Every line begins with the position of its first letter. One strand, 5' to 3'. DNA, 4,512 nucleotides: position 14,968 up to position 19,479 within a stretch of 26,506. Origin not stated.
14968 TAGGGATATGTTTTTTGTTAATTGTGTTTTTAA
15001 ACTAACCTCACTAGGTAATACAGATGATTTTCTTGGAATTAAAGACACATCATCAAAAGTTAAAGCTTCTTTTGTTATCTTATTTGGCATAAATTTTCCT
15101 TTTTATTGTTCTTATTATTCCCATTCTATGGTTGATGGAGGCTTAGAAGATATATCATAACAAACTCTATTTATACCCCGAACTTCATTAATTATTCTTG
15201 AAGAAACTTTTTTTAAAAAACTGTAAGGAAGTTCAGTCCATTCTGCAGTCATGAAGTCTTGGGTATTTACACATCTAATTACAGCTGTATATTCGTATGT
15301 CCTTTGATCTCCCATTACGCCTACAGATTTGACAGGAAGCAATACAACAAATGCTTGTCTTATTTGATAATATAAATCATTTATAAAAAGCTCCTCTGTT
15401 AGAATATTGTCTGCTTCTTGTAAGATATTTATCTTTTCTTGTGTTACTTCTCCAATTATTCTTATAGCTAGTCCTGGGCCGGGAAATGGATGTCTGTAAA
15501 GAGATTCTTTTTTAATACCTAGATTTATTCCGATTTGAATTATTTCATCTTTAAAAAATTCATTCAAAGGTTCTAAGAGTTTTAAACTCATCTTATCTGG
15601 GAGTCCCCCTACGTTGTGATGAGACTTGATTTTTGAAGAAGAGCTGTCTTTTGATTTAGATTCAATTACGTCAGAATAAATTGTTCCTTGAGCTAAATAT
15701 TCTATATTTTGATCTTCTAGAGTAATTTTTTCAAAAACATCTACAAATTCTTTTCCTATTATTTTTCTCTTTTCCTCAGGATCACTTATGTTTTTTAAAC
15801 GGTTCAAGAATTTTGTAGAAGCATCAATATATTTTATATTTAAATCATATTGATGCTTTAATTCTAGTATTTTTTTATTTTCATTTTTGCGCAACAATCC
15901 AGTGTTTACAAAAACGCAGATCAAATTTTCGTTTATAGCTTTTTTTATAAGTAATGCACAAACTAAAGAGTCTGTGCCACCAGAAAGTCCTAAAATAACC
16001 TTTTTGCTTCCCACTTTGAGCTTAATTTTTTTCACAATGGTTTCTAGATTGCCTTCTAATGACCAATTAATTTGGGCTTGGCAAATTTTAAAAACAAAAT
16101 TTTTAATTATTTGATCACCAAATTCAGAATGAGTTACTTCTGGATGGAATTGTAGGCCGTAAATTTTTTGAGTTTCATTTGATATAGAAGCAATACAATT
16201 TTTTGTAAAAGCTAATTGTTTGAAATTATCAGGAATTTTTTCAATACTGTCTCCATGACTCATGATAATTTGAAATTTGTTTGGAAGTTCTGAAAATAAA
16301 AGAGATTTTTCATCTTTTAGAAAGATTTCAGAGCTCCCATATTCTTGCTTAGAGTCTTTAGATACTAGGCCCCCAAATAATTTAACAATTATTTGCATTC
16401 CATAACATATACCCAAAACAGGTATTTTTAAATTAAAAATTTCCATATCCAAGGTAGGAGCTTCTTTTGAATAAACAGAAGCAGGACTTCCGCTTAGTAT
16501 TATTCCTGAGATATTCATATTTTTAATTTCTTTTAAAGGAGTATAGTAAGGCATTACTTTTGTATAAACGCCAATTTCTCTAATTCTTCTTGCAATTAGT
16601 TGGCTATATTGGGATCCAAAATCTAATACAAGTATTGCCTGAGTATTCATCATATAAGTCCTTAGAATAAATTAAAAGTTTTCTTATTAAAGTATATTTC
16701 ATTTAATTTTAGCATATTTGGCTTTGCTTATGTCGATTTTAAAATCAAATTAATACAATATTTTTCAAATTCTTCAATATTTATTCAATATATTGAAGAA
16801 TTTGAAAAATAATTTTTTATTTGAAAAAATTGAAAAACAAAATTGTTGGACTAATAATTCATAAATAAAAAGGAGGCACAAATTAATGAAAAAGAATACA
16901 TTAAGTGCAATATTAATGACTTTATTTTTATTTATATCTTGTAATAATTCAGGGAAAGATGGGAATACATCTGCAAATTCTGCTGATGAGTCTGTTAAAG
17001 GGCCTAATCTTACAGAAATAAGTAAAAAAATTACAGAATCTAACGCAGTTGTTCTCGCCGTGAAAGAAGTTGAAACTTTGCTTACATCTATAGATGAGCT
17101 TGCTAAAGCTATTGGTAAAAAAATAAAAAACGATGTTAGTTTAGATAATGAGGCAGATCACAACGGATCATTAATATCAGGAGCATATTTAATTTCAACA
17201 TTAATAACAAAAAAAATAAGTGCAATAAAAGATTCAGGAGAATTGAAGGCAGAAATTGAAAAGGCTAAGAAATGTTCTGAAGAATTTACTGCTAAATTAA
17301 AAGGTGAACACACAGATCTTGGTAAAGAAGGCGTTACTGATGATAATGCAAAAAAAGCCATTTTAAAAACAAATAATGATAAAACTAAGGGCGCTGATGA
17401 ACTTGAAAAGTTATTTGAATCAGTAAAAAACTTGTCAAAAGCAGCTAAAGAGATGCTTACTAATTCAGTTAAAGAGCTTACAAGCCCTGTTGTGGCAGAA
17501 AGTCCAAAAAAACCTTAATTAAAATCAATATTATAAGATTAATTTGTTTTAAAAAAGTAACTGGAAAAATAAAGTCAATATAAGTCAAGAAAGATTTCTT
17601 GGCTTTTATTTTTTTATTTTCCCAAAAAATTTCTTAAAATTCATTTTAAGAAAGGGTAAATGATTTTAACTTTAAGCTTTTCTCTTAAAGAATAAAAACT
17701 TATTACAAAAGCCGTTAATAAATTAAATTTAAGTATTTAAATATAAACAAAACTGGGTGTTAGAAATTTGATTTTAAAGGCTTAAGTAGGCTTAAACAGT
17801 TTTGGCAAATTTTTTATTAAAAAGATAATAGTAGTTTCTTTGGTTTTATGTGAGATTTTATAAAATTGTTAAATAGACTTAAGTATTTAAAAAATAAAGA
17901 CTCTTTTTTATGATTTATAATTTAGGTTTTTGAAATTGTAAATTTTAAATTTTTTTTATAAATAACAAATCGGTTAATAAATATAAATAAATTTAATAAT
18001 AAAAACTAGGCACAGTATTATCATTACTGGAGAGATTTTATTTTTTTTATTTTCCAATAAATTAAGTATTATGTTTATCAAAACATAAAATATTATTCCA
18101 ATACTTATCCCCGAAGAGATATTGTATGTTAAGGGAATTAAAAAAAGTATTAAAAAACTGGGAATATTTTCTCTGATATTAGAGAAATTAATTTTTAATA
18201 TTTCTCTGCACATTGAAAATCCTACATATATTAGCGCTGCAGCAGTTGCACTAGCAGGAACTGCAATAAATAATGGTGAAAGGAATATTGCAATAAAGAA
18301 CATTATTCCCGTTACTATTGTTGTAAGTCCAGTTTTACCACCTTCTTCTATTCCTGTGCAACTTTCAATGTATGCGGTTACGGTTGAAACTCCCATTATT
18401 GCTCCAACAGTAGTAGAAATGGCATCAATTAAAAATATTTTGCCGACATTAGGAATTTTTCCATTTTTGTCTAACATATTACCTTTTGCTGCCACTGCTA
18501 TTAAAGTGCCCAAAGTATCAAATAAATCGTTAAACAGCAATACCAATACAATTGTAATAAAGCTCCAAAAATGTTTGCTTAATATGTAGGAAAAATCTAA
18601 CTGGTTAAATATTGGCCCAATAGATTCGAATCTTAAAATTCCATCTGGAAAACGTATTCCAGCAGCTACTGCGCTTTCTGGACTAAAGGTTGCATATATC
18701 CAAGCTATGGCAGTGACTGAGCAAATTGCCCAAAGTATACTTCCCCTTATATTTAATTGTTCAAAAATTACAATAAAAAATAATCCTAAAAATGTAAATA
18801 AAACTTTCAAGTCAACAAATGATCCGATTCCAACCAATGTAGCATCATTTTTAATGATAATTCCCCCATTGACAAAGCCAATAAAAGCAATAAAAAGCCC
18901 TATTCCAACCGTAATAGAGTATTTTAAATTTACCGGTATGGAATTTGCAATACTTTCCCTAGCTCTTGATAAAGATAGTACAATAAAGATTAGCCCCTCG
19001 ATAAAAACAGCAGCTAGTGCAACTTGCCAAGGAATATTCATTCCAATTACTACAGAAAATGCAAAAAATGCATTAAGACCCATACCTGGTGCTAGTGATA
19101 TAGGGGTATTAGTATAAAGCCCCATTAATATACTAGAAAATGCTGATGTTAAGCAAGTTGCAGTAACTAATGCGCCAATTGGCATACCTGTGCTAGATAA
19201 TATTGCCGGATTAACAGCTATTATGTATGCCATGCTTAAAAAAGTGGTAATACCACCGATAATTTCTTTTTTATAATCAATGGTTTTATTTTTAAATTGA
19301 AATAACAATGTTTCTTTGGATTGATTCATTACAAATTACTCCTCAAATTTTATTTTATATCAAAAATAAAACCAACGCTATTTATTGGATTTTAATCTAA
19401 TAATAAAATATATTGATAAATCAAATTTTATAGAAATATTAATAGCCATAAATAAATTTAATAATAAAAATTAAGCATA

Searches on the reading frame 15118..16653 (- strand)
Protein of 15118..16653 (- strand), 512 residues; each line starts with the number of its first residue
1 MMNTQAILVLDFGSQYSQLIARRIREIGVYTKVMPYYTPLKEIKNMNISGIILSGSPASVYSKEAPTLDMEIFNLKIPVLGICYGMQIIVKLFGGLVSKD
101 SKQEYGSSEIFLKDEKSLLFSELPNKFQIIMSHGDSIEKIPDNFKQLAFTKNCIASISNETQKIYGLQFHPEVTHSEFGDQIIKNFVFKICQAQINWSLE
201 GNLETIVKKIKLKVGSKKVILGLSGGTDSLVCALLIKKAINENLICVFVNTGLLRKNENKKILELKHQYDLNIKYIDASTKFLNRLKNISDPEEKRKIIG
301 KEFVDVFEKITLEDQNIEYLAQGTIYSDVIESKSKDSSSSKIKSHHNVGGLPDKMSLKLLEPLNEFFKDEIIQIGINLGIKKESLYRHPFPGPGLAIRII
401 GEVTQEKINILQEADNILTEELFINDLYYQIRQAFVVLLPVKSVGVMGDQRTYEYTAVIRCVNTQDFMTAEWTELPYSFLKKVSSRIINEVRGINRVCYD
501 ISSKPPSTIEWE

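Call 85: search_protein_families(library=pfam, proteins=[window:15118-16653:-], max_evalue=0.001)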
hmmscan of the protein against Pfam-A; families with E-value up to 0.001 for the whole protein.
window:15118-16653:- (512 aa): 6 families
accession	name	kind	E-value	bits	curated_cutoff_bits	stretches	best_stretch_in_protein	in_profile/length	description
PF00117.34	GATase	-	9.3e-51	172.6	22.8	1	8-189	1-189/190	Glutamine amidotransferase class-I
PF00958.27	GMP_synt_C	-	1.5e-43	147.2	27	1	421-511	2-92/92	GMP synthase C terminal domain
PF07722.19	Peptidase_C26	-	1.9e-09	38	20.5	1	71-172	100-219/219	Peptidase C26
PF02540.23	NAD_synthase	-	3.8e-08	33.2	21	1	205-279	7-82/242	NAD synthase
PF01507.26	PAPS_reduct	-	8.8e-06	26.3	22.5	1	220-295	3-77/175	Phosphoadenosine phosphosulfate reductase domain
PF06508.19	QueC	-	1.3e-05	25.2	22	1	218-381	1-176/210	Queuosine biosynthesis protein QueC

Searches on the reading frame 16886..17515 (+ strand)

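Call 85: search_protein_families(library=pfam, proteins=[window:16886-17515:+], max_evalue=0.001)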
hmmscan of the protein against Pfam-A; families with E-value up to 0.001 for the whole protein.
window:16886-17515:+ (210 aa): 1 family
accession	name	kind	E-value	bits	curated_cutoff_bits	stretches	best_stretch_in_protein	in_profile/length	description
PF01441.24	Lipoprotein_6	-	9.5e-59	198.7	27.8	1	41-202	3-168/170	Lipoprotein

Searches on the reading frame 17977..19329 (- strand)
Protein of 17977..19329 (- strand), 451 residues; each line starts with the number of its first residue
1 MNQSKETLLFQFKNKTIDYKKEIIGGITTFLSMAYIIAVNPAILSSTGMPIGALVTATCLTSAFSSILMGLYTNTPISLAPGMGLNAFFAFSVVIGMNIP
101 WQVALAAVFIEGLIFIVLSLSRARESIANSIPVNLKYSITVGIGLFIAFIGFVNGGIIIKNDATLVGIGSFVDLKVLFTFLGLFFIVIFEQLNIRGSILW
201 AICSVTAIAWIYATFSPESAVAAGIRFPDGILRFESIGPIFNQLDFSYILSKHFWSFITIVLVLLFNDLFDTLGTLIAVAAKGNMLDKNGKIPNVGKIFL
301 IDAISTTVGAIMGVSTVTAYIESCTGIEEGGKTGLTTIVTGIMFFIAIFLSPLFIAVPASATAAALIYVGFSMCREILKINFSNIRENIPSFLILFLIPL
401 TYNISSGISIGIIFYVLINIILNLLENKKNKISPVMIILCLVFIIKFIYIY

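Call 85: search_protein_families(library=pfam, proteins=[window:17977-19329:-], max_evalue=0.001)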
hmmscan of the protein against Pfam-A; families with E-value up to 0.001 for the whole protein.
window:17977-19329:- (451 aa): 1 family
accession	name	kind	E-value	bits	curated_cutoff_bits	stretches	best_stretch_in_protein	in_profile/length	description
PF00860.26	Xan_ur_permease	-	4.6e-39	134.7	27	1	21-408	2-387/389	Permease family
